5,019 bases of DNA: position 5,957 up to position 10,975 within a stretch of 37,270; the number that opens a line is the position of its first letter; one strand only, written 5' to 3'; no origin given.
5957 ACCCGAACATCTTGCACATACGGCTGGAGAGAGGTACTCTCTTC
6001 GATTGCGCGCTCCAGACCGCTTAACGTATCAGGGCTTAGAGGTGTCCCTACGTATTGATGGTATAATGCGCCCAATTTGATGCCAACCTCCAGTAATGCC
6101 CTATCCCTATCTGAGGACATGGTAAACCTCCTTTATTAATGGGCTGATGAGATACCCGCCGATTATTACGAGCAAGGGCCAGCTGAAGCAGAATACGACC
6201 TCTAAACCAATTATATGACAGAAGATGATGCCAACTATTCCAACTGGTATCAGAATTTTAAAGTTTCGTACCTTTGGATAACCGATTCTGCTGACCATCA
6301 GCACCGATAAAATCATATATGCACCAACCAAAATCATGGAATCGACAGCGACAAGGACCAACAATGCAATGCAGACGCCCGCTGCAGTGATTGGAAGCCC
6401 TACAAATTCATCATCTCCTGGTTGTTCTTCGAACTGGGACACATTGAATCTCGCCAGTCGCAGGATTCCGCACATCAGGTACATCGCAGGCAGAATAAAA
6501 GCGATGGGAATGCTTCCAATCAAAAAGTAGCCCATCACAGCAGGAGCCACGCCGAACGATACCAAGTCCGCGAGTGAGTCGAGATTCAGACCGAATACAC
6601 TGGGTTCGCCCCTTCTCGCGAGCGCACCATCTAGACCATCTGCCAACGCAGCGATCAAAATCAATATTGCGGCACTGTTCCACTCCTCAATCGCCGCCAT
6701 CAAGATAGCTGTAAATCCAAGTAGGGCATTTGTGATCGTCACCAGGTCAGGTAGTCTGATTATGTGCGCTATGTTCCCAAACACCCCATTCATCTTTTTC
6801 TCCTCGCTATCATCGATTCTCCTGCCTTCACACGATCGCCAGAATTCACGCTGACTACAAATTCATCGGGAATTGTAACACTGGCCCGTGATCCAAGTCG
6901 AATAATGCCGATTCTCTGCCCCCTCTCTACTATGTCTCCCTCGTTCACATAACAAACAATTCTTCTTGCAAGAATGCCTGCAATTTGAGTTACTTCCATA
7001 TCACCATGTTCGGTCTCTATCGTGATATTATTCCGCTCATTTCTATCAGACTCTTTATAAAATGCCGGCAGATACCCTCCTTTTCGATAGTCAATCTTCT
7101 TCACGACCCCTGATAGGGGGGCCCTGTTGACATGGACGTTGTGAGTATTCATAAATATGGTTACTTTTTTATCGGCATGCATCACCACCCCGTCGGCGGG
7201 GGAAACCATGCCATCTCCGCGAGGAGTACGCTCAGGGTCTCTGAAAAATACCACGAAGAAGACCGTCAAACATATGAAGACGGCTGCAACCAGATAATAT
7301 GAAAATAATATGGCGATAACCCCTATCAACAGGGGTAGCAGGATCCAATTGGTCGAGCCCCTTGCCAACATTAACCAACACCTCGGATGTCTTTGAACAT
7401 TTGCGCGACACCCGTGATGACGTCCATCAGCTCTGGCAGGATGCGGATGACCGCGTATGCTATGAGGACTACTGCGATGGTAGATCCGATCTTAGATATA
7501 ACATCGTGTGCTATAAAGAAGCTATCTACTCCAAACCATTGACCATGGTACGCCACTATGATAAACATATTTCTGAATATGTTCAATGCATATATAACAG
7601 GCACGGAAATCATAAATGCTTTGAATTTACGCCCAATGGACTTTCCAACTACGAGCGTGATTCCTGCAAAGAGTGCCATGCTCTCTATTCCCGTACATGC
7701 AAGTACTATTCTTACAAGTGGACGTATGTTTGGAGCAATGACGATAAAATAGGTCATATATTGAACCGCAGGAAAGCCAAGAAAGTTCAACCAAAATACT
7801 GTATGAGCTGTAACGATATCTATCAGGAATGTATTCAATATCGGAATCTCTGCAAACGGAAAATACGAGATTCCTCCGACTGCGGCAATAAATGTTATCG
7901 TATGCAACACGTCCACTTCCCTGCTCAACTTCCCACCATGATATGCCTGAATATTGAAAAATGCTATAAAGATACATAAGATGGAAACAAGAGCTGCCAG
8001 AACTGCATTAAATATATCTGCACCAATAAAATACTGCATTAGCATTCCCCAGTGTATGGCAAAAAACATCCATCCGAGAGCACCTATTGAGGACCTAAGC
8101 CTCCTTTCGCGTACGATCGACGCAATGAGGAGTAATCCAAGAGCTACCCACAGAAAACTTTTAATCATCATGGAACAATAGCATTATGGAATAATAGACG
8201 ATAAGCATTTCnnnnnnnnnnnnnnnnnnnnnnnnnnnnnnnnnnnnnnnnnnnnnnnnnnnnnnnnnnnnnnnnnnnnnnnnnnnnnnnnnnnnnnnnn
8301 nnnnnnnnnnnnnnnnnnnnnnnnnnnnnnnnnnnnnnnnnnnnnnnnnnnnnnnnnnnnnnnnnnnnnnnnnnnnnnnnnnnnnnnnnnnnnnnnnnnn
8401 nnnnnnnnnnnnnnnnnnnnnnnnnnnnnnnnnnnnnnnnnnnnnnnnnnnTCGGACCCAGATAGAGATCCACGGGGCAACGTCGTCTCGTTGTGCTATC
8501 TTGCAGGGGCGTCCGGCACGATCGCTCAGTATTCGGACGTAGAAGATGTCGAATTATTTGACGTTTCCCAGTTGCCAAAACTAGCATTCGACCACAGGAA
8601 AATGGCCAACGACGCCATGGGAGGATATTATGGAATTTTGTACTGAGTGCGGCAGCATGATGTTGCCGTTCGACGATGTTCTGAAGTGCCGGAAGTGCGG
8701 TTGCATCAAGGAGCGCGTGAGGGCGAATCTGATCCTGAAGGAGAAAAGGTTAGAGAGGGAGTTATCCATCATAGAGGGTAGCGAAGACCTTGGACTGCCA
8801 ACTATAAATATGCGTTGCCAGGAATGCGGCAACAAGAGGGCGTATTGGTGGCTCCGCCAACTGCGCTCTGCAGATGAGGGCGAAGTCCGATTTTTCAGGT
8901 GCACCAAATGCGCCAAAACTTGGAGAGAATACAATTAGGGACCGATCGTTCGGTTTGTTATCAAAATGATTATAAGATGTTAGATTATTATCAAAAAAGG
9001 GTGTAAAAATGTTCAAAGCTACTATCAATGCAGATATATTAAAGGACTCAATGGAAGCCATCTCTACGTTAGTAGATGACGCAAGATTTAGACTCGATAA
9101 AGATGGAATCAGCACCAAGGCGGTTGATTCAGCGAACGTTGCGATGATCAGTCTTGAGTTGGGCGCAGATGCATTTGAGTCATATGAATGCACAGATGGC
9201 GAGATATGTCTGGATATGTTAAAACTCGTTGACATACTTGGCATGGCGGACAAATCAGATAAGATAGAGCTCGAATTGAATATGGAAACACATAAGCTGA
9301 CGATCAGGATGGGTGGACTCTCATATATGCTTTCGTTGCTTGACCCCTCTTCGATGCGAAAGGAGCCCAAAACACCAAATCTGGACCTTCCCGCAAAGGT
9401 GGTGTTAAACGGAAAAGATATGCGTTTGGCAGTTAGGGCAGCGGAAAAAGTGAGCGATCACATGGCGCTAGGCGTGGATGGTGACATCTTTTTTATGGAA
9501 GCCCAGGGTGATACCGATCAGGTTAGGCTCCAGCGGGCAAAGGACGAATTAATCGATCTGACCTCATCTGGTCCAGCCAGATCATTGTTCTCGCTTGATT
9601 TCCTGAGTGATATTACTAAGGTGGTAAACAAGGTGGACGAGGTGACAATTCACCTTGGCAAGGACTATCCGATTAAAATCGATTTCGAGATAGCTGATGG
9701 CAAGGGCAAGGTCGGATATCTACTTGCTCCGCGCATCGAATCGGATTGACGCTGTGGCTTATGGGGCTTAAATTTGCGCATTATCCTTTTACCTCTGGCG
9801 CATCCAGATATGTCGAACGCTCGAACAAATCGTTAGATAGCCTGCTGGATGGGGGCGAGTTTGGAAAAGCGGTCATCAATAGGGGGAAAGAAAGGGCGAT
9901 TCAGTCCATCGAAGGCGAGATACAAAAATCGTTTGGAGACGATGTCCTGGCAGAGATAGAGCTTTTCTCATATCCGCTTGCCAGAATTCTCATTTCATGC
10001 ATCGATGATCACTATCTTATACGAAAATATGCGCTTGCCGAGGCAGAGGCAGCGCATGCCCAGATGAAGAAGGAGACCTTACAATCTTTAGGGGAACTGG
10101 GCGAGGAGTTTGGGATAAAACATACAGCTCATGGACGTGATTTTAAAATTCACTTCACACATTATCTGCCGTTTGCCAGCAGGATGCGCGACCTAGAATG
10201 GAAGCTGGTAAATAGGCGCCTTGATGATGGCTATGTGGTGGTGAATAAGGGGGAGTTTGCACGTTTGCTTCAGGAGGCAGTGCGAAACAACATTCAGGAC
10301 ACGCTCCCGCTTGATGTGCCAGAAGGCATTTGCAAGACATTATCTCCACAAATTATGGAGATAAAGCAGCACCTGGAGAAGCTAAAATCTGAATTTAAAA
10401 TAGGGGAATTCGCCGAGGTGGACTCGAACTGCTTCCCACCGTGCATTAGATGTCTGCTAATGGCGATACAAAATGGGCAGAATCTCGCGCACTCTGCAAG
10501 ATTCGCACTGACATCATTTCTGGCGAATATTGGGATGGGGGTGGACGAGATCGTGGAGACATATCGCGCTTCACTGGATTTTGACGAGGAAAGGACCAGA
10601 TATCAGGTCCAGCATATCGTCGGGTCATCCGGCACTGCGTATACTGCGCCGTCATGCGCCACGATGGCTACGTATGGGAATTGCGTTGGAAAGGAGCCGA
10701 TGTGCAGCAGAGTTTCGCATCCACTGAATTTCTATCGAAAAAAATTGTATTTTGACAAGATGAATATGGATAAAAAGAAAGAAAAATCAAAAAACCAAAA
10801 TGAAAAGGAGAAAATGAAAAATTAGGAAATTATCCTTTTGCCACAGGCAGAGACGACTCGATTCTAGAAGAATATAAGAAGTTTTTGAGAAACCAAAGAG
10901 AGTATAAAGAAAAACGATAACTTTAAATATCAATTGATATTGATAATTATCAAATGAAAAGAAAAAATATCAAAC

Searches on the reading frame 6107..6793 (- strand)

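Call 20: search_protein_families(library=pfam, proteins=[window:6107-6793:-], max_evalue=0.001)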
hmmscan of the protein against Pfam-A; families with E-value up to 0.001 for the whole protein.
window:6107-6793:- (228 aa): 1 family
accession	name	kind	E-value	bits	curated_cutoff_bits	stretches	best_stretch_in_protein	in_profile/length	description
PF01066.26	CDP-OH_P_transf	-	7e-19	69.2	22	1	14-160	3-148/152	CDP-alcohol phosphatidyltransferase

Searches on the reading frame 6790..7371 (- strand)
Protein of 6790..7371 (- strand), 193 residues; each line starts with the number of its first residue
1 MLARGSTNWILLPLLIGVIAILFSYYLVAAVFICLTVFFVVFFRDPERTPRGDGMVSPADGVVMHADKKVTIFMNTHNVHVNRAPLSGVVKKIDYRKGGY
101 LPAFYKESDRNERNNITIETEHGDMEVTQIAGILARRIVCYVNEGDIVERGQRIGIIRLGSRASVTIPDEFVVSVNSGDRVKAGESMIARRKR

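Call 20: search_protein_families(library=pfam, proteins=[window:6790-7371:-], max_evalue=0.001)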
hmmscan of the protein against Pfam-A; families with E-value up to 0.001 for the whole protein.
window:6790-7371:- (193 aa): 2 families
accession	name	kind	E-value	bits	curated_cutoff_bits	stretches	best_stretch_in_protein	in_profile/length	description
PF02666.20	PS_Dcarbxylase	-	1.5e-39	136.2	22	1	36-188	2-197/198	Phosphatidylserine decarboxylase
PF01551.29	Peptidase_M23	-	0.00017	22.2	28.7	0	113-157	32-72/96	Peptidase family M23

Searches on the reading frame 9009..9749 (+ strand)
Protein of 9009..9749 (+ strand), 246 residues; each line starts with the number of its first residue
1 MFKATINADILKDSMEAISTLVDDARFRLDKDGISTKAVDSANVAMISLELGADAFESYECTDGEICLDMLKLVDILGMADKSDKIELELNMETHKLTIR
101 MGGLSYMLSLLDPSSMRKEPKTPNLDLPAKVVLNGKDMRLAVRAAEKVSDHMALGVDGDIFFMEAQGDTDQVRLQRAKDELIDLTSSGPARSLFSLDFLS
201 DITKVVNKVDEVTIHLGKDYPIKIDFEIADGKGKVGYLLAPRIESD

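Call 20: search_protein_families(library=pfam, proteins=[window:9009-9749:+], max_evalue=0.001)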
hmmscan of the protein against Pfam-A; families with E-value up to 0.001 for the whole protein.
window:9009-9749:+ (246 aa): 2 families
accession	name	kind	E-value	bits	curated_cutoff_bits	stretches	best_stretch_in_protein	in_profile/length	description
PF00705.23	PCNA_N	-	2.9e-14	53.3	20.3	1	1-96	1-98/127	Proliferating cell nuclear antigen, N-terminal domain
PF02747.20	PCNA_C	-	1.4e-07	32.2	23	1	170-241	57-127/128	Proliferating cell nuclear antigen, C-terminal domain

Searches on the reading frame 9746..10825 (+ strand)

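Call 20: search_protein_families(library=pfam, proteins=[window:9746-10825:+], max_evalue=0.001)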
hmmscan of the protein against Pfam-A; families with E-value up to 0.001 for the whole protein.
window:9746-10825:+ (359 aa): 1 family
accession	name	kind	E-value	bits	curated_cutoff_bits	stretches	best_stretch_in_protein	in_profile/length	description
PF04104.19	DNA_primase_lrg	-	1.3e-35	123.5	22.4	1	132-317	2-208/266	Eukaryotic and archaeal DNA primase, large subunit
